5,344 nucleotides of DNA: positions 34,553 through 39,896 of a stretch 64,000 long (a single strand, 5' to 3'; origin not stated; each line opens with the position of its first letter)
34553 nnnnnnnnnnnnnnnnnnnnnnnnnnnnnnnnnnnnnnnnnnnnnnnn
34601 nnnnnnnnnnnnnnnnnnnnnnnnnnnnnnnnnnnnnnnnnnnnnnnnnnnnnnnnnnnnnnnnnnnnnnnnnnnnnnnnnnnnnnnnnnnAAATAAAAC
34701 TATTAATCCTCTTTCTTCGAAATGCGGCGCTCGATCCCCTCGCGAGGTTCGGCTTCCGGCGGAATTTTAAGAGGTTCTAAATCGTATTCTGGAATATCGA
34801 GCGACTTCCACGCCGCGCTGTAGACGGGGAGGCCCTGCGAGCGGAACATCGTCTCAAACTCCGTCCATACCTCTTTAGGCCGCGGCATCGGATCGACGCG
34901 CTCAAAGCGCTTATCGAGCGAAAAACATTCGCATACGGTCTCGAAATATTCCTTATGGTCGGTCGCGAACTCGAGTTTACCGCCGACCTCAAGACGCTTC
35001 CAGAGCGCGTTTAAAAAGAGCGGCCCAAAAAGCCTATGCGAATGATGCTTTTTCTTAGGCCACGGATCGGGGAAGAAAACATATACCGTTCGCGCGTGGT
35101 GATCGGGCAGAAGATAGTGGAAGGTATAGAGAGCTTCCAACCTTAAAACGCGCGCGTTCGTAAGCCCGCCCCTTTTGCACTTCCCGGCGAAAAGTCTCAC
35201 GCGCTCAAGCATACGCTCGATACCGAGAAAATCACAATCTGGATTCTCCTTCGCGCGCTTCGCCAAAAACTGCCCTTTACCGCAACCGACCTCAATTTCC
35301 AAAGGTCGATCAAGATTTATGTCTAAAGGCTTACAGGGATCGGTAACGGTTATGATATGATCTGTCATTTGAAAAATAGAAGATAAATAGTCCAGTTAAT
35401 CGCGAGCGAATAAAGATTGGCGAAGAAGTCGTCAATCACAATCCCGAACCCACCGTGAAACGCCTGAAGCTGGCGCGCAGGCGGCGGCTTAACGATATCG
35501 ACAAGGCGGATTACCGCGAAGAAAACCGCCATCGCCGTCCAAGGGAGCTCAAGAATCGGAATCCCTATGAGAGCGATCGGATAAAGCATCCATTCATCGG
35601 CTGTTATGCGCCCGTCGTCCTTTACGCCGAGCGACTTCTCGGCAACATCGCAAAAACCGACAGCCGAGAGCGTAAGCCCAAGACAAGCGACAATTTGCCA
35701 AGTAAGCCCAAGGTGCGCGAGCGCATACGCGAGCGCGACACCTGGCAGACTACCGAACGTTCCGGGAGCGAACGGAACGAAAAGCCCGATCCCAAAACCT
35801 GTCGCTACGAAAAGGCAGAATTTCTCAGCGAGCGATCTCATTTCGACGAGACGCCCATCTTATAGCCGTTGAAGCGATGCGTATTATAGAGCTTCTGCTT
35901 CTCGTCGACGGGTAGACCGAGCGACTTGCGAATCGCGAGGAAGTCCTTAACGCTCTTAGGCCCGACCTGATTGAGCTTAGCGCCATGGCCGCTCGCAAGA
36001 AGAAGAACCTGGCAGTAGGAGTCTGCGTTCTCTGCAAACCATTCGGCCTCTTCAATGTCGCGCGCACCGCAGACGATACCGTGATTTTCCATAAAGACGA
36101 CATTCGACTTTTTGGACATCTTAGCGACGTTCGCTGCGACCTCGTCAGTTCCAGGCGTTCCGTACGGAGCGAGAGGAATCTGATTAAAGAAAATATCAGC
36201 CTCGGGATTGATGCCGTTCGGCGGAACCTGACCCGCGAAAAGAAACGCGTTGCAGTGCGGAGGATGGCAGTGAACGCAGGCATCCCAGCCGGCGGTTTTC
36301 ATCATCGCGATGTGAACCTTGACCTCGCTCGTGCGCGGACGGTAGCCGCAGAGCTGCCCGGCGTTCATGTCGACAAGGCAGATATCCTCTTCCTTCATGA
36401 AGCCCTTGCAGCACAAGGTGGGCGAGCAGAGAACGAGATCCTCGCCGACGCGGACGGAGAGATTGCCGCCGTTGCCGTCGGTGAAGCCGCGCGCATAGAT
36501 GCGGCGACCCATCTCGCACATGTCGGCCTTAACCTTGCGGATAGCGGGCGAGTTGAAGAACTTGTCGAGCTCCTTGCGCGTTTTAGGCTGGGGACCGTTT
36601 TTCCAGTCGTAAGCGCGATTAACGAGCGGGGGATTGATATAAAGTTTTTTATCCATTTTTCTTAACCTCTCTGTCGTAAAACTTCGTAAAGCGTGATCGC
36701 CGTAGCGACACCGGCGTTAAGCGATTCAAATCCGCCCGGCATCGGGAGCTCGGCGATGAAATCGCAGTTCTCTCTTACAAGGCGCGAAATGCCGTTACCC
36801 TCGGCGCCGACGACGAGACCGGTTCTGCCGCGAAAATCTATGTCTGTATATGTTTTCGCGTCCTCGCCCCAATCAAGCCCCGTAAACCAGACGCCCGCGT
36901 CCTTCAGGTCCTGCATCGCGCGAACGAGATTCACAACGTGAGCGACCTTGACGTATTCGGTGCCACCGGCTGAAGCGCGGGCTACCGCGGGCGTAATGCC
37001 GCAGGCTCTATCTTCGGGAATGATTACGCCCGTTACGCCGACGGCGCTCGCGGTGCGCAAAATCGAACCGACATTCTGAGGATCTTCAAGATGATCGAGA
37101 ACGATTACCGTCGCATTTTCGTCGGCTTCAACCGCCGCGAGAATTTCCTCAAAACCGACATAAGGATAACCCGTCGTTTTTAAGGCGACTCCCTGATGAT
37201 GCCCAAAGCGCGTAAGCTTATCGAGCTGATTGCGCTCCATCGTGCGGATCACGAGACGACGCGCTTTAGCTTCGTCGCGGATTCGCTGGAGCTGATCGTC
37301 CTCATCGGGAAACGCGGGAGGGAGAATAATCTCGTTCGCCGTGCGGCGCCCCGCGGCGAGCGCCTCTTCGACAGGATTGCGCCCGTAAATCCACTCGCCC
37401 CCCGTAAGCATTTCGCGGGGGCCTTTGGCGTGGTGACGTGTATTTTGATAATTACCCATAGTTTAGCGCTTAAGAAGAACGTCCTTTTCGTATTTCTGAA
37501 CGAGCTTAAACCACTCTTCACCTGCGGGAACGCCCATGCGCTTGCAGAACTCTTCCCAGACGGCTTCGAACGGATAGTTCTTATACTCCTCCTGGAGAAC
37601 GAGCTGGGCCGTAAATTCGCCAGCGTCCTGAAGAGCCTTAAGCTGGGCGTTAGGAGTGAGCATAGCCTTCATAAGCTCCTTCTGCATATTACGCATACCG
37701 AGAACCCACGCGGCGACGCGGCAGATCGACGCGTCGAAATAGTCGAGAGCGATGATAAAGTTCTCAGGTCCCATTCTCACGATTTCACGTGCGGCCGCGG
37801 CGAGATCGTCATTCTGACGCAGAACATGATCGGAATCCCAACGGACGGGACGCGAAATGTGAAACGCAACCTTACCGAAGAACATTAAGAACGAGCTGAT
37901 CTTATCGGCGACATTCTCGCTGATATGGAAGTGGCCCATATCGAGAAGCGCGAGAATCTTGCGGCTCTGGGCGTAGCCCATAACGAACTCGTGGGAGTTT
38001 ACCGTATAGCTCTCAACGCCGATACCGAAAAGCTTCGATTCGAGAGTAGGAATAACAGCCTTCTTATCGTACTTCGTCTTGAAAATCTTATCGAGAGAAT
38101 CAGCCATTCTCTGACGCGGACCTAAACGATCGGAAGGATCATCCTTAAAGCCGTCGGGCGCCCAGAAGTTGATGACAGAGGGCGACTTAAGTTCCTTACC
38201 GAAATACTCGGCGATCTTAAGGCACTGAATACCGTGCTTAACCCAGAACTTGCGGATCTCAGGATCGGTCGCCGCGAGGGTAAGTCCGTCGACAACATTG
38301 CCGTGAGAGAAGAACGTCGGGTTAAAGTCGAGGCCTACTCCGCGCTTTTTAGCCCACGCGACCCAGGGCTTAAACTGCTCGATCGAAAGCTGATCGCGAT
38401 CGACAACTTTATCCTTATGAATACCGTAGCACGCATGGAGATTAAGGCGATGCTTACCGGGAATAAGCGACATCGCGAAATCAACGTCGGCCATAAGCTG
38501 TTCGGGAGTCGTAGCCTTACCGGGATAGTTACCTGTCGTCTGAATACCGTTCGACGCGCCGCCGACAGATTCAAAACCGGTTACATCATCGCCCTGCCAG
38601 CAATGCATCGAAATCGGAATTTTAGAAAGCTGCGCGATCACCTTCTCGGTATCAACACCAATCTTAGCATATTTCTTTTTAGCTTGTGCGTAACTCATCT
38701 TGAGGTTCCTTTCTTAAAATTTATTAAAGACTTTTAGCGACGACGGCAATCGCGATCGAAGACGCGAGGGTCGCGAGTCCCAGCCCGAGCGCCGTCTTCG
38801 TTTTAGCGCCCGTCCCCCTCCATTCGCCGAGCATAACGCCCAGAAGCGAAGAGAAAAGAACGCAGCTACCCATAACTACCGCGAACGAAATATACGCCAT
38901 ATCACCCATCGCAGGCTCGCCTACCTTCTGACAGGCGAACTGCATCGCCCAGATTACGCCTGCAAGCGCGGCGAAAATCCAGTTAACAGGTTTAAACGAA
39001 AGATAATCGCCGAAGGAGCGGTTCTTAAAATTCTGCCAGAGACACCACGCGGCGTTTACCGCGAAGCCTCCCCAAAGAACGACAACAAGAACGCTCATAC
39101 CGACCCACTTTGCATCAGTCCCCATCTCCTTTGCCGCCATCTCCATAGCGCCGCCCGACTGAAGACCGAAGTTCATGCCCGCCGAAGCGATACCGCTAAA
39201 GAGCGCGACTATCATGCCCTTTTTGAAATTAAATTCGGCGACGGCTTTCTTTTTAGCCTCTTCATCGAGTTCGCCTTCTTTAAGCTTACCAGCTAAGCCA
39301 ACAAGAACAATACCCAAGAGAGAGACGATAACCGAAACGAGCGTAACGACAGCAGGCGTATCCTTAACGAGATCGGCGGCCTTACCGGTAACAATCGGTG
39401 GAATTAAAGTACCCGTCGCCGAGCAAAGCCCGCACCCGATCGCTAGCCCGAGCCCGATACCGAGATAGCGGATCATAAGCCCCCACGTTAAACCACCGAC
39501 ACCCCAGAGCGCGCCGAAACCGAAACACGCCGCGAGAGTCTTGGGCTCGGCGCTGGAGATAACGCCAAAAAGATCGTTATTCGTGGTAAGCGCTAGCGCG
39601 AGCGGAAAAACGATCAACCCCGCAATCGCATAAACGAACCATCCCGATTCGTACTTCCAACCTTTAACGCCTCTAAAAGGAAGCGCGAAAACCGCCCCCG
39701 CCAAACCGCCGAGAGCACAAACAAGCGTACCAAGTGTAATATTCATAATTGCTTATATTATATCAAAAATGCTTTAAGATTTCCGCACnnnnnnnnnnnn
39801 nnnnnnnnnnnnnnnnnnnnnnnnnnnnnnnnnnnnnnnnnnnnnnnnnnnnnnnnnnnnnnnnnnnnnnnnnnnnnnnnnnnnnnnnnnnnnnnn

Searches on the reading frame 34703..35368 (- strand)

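Call 108: search_protein_families(library=pfam, proteins=[window:34703-35368:-], max_evalue=0.00001)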
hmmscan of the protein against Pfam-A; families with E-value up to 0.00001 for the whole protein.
window:34703-35368:- (221 aa): 1 family
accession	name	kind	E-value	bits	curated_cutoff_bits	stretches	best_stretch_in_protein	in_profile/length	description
PF02390.23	Methyltransf_4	-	5.8e-44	150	24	1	21-184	2-172/173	Putative methyltransferase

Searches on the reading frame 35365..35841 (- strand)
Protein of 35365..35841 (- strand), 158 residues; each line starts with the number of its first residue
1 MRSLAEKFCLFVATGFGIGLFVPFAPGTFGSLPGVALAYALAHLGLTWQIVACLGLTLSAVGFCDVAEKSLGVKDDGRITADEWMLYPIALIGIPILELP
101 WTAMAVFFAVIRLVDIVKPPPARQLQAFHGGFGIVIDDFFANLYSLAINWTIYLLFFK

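Call 108: search_protein_families(library=pfam, proteins=[window:35365-35841:-], max_evalue=0.00001)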
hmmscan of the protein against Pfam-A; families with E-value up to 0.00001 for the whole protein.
window:35365-35841:- (158 aa): 1 family
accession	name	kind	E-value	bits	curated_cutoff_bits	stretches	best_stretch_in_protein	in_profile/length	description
PF04608.18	PgpA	-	1.8e-30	106.1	28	1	11-150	1-138/141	Phosphatidylglycerophosphatase A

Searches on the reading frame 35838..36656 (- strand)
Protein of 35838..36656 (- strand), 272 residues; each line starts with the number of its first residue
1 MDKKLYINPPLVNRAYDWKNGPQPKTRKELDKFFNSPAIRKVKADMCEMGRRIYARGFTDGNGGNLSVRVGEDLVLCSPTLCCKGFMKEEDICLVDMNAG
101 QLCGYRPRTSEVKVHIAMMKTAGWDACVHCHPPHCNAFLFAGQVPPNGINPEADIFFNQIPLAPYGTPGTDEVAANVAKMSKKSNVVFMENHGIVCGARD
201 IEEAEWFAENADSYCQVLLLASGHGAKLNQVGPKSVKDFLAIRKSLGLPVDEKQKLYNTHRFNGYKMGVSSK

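Call 108: search_protein_families(library=pfam, proteins=[window:35838-36656:-], max_evalue=0.00001)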
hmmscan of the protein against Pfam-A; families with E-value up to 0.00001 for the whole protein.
window:35838-36656:- (272 aa): 1 family
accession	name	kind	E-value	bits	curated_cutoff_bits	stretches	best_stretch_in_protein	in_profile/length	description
PF00596.27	Aldolase_II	-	2.6e-38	132.2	22.2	1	45-218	2-182/183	Class II Aldolase and Adducin N-terminal domain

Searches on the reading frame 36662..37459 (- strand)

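Call 108: search_protein_families(library=pfam, proteins=[window:36662-37459:-], max_evalue=0.00001)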
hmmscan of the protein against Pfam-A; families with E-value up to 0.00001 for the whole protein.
window:36662-37459:- (265 aa): 2 families
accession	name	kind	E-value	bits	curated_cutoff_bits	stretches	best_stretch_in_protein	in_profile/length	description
PF00588.24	SpoU_methylase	-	1.1e-39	136.2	29.7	1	117-258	2-142/142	SpoU rRNA Methylase family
PF08032.17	SpoU_sub_bind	-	6.4e-20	71.7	22.8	1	23-100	1-75/76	RNA 2'-O ribose methyltransferase substrate binding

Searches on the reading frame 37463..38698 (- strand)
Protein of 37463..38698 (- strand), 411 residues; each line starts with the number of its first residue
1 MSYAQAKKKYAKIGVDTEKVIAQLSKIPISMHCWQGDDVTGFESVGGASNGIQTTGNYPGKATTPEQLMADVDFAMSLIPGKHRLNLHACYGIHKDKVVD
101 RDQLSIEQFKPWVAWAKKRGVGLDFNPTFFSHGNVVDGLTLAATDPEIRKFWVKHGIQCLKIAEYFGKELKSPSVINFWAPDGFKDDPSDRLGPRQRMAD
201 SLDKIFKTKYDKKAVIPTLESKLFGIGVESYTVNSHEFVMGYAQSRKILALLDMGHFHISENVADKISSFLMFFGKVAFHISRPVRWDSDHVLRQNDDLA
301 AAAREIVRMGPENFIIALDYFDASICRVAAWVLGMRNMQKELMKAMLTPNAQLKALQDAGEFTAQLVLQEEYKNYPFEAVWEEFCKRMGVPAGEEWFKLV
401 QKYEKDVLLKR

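Call 28: search_protein_families(library=pfam, proteins=[window:37463-38698:-], max_evalue=0.001)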
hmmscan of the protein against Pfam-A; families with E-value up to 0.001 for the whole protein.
window:37463-38698:- (411 aa): 1 family
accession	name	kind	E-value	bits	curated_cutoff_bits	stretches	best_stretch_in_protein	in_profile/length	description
PF06134.17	RhaA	-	2.8e-178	593.8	22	1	2-411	6-417/417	L-rhamnose isomerase (RhaA)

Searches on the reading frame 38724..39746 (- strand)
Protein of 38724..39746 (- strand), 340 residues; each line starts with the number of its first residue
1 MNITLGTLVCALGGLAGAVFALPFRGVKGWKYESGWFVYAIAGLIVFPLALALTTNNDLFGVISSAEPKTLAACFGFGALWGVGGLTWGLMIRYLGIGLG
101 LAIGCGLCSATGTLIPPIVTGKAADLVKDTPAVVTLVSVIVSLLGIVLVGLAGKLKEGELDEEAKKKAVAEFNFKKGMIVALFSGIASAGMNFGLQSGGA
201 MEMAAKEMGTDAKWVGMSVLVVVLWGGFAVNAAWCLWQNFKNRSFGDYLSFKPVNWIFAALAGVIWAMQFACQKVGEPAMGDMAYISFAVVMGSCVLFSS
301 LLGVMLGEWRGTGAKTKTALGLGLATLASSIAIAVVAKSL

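Call 28: search_protein_families(library=pfam, proteins=[window:38724-39746:-], max_evalue=0.001)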
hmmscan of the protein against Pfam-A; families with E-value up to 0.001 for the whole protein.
window:38724-39746:- (340 aa): 1 family
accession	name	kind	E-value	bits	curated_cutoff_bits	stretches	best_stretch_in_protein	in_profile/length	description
PF06379.18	RhaT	-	2e-48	165.8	27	1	3-328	5-332/344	L-rhamnose-proton symport protein (RhaT)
